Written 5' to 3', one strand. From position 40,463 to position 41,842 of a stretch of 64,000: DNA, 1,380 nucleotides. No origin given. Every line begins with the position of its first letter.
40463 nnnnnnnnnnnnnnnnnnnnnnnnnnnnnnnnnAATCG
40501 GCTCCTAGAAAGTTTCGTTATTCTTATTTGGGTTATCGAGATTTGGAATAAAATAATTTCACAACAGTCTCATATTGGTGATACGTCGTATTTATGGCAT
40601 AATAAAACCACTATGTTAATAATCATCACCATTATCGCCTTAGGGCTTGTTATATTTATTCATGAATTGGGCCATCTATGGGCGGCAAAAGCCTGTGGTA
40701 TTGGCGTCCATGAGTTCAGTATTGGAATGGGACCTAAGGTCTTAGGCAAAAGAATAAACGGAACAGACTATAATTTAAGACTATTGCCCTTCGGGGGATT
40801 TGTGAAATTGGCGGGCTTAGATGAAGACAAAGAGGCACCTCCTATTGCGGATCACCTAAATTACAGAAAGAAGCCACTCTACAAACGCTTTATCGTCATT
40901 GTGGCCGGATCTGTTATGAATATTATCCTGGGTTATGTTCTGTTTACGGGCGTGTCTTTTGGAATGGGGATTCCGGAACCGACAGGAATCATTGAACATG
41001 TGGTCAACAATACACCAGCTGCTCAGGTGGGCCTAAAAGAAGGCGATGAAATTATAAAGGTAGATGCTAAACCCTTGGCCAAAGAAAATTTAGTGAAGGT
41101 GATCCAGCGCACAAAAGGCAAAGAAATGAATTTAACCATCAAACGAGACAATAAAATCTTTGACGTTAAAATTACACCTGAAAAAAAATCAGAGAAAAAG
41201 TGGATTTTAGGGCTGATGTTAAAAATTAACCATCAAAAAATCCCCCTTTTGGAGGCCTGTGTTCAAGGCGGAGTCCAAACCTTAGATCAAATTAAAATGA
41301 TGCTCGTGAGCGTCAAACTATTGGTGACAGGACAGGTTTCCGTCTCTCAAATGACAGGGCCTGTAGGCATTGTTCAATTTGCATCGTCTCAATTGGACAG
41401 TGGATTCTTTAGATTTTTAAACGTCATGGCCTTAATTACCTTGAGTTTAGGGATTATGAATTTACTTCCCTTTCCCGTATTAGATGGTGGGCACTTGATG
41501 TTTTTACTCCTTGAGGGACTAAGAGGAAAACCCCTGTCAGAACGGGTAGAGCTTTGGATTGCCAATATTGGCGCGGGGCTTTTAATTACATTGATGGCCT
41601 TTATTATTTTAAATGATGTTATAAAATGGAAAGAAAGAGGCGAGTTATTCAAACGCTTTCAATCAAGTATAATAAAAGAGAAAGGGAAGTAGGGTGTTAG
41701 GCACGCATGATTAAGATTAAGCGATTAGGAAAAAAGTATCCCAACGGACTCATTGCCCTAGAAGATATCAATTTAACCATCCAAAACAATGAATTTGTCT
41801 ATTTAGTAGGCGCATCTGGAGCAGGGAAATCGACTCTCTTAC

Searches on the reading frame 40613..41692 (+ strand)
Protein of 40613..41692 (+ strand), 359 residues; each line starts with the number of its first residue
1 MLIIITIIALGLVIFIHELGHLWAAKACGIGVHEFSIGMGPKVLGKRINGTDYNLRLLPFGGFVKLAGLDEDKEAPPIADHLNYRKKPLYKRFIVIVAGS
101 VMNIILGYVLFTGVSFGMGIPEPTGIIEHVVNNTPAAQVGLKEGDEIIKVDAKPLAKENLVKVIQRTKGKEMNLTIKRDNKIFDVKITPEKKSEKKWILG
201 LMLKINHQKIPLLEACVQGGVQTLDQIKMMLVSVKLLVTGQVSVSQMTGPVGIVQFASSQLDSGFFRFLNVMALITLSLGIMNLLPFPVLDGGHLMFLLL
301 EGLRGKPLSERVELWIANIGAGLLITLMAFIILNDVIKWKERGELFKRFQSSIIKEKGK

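Call 8: search_protein_families(library=ncbifam, proteins=[window:40613-41692:+], max_evalue=0.01)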
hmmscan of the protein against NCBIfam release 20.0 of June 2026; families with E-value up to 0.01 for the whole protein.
window:40613-41692:+ (359 aa): 19 families
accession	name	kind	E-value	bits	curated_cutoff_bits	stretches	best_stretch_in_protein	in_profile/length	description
TIGR00054.1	TIGR00054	equivalog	2.9e-90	303.1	147.55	2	125-336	204-416/421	RIP metalloprotease RseP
NF008046.0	PRK10779.1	equivalog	2.6e-59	201.5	477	2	126-336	225-447/450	sigma E protease regulator RseP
TIGR02860.1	spore_IV_B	equivalog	4.5e-10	39.1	305.25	1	133-203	123-195/402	SpoIVB peptidase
NF040960.1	MamE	equivalog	2.3e-08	33.1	800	1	119-188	462-534/659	magnetosome formation protease MamE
TIGR02037.1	degP_htrA_DO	subfamily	7e-08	31.8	416.2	1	122-195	257-333/434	Do family serine endopeptidase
NF041521.1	HhoA_HhoB_HtrA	equivalog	9.5e-08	31.7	450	1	120-190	259-332/335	HhoA/HhoB/HtrA family serine endopeptidase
TIGR00225.1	prc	subfamily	2.3e-07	30.2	218.6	1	124-188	63-132/335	C-terminal processing peptidase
NF045589.1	Cterm_S41_CtpB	exception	2.4e-07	29.7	633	1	127-189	134-200/416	carboxyl-terminal processing protease CtpB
NF041199.1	trx7_PDZ_seleno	equivalog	1e-05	24.6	300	1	117-191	196-274/390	Trx7/PDZ domain-containing (seleno)protein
NF045590.1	Cterm_S41_CtpC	exception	1.5e-05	23.9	665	1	112-191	116-200/418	carboxyl-terminal processing protease CtpC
TIGR02038.1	protease_degS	equivalog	1.8e-05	24.1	422.95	1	119-190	273-347/351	outer membrane-stress sensor serine endopeptidase DegS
NF052377.1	lmo1851_S41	exception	4.1e-05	22.4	725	1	119-188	112-188/468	lmo1851 family serine protease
NF008147.1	PRK10898.1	equivalog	7e-05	22.1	408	1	126-188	281-346/352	outer membrane-stress sensor serine endopeptidase DegS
NF047968.1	SerProtHtrA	equivalog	7.7e-05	22.2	470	1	124-188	289-356/357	serine protease HtrA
NF007526.1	PRK10139.1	equivalog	9e-05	21.3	756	1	127-194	295-364/456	serine endoprotease DegQ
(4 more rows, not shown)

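Call 18: find_homologous_proteins(query=window:40613-41692:+, max_evalue=1e-20)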
Query window:40613-41692:+ (359 aa): 4521 proteins with E <= 1e-20 among 8000 candidates; the best 120 are listed.
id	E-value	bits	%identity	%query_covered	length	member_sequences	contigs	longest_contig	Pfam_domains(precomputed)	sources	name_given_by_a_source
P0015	2.2e-229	779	100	100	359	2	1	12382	PF17820.8,PF00595.30,PF13180.13,PF02163.29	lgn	-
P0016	1.4e-100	355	48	97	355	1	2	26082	PF17820.8,PF00595.30,PF13180.13,PF02163.29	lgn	-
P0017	2.4e-100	354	48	97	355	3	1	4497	PF17820.8,PF13180.13,PF02163.29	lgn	-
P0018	5.2e-100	353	47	97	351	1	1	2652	PF17820.8,PF00595.30,PF13180.13,PF02163.29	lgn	-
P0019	5.5e-99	350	48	97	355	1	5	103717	PF17820.8,PF00595.30,PF13180.13,PF02163.29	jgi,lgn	jgi:regulator of sigma E protease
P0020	9.1e-99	349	47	97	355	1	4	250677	PF17820.8,PF00595.30,PF13180.13,PF02163.29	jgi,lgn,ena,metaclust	metaclust:\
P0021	2.7e-95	338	48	94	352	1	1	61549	PF17820.8,PF02163.29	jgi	jgi:regulator of sigma E protease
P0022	8.9e-95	336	48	97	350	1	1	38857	PF17820.8,PF13180.13,PF02163.29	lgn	-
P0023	4.0e-94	334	46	97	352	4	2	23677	PF17820.8,PF00595.30,PF13180.13,PF02163.29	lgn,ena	-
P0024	2.8e-93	331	48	95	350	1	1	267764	PF02163.29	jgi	jgi:regulator of sigma E protease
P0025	7.5e-93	330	46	97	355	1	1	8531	PF17820.8,PF13180.13,PF02163.29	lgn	-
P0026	7.6e-93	330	48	97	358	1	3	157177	PF02163.29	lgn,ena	-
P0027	9.2e-93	329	45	97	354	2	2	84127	PF17820.8,PF00595.30,PF13180.13,PF02163.29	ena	-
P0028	1.8e-92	328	44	96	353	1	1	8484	PF17820.8,PF02163.29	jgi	jgi:regulator of sigma E protease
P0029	1.2e-91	326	46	97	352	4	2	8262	PF17820.8,PF13180.13,PF02163.29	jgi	jgi:regulator of sigma E protease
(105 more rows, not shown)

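Call 19: find_encoding_contigs(protein=P0020, flank=5000, max_places=2)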
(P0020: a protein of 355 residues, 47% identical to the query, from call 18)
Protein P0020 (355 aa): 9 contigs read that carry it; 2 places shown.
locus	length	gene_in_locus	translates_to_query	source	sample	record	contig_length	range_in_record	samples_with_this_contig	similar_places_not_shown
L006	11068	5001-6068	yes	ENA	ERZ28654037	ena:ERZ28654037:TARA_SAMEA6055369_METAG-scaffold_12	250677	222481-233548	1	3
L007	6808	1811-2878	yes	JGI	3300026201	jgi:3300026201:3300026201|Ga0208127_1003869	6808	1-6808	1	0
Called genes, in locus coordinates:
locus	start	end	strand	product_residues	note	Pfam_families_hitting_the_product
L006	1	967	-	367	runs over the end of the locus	PF02481:DNA_processg_A, PF01978:TrmB (faint)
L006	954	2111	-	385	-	PF02670:DXP_reductoisom, PF08436:DXP_redisom_C, PF13288:DXPR_C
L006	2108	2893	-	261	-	PF01148:CTP_transf_1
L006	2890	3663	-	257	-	PF01255:Prenyltransf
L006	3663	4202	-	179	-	PF01765:RRF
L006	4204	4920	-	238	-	PF00696:AA_kinase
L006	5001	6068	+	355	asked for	PF02163:Peptidase_M50, PF00595:PDZ (weak), PF13180:PDZ_2, PF17820:PDZ_6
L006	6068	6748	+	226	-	PF02463:SMC_N (faint), PF00005:ABC_tran, PF13304:AAA_21 (faint)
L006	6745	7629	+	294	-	PF18075:FtsX_ECD, PF02687:FtsX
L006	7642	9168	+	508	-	PF13623:SurA_N_2 (weak), PF13624:SurA_N_3, PF09312:SurA_N (faint), PF13145:Rotamase_2 (weak), PF13616:Rotamase_3, PF00639:Rotamase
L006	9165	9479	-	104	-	PF03091:CutA1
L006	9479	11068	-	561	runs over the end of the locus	PF00920:ILVD_EDD_N, PF24877:ILV_EDD_C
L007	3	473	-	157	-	?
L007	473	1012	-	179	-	PF01765:RRF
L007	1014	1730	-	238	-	PF00696:AA_kinase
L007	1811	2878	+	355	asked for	PF02163:Peptidase_M50, PF00595:PDZ (weak), PF13180:PDZ_2, PF17820:PDZ_6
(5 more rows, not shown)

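Call 20: find_encoding_contigs(protein=P0019, flank=5000, max_places=2)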
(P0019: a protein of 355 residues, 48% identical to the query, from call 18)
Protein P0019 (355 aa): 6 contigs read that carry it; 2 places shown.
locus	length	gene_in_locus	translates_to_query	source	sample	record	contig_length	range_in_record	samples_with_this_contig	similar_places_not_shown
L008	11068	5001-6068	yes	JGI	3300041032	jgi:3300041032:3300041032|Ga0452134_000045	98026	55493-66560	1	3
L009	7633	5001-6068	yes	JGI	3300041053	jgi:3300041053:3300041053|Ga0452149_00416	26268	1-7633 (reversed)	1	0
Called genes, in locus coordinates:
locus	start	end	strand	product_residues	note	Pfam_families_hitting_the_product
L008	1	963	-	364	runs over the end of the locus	PF02481:DNA_processg_A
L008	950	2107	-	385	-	PF02670:DXP_reductoisom, PF08436:DXP_redisom_C, PF13288:DXPR_C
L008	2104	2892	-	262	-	PF01148:CTP_transf_1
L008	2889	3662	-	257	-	PF01255:Prenyltransf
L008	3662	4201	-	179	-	PF01765:RRF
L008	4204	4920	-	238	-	PF00696:AA_kinase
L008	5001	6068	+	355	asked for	PF02163:Peptidase_M50, PF00595:PDZ (faint), PF13180:PDZ_2 (weak), PF17820:PDZ_6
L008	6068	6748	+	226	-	PF02463:SMC_N (faint), PF00005:ABC_tran, PF13304:AAA_21 (faint)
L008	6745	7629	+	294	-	PF18075:FtsX_ECD, PF02687:FtsX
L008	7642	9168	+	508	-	PF13623:SurA_N_2 (weak), PF13624:SurA_N_3, PF09312:SurA_N (weak), PF13145:Rotamase_2, PF13616:Rotamase_3, PF00639:Rotamase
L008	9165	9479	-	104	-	PF03091:CutA1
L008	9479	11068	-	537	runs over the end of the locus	PF00920:ILVD_EDD_N, PF24877:ILV_EDD_C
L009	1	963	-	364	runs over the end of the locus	PF02481:DNA_processg_A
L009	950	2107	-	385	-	PF02670:DXP_reductoisom, PF08436:DXP_redisom_C, PF13288:DXPR_C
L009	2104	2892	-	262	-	PF01148:CTP_transf_1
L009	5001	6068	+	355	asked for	PF02163:Peptidase_M50, PF00595:PDZ (faint), PF13180:PDZ_2 (weak), PF17820:PDZ_6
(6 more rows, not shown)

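Call 21: find_encoding_contigs(protein=P0016, flank=5000, max_places=2)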
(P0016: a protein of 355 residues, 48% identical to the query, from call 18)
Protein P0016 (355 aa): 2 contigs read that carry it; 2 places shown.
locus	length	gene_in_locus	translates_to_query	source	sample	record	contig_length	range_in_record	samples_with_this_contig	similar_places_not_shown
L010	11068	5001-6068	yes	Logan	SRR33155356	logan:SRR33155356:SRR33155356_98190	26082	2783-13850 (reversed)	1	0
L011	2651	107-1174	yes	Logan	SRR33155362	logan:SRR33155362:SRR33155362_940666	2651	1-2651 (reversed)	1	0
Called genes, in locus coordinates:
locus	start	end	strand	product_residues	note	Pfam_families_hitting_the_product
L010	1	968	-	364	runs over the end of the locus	PF02481:DNA_processg_A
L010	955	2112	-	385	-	PF02670:DXP_reductoisom, PF08436:DXP_redisom_C, PF13288:DXPR_C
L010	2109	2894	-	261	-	PF01148:CTP_transf_1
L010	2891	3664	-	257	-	PF01255:Prenyltransf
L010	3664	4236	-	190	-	PF01765:RRF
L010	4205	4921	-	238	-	PF00696:AA_kinase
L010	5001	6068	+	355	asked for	PF02163:Peptidase_M50, PF00595:PDZ (weak), PF13180:PDZ_2, PF17820:PDZ_6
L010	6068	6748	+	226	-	PF02463:SMC_N (faint), PF00005:ABC_tran, PF13304:AAA_21 (faint)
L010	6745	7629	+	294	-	PF18075:FtsX_ECD, PF02687:FtsX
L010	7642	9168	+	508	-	PF13623:SurA_N_2 (weak), PF13624:SurA_N_3, PF09312:SurA_N (faint), PF13145:Rotamase_2, PF13616:Rotamase_3, PF00639:Rotamase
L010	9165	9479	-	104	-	PF03091:CutA1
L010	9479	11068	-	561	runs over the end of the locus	PF00920:ILVD_EDD_N, PF24877:ILV_EDD_C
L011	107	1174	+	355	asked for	PF02163:Peptidase_M50, PF00595:PDZ (weak), PF13180:PDZ_2, PF17820:PDZ_6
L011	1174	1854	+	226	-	PF02463:SMC_N (faint), PF00005:ABC_tran, PF13304:AAA_21 (faint)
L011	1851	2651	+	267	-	?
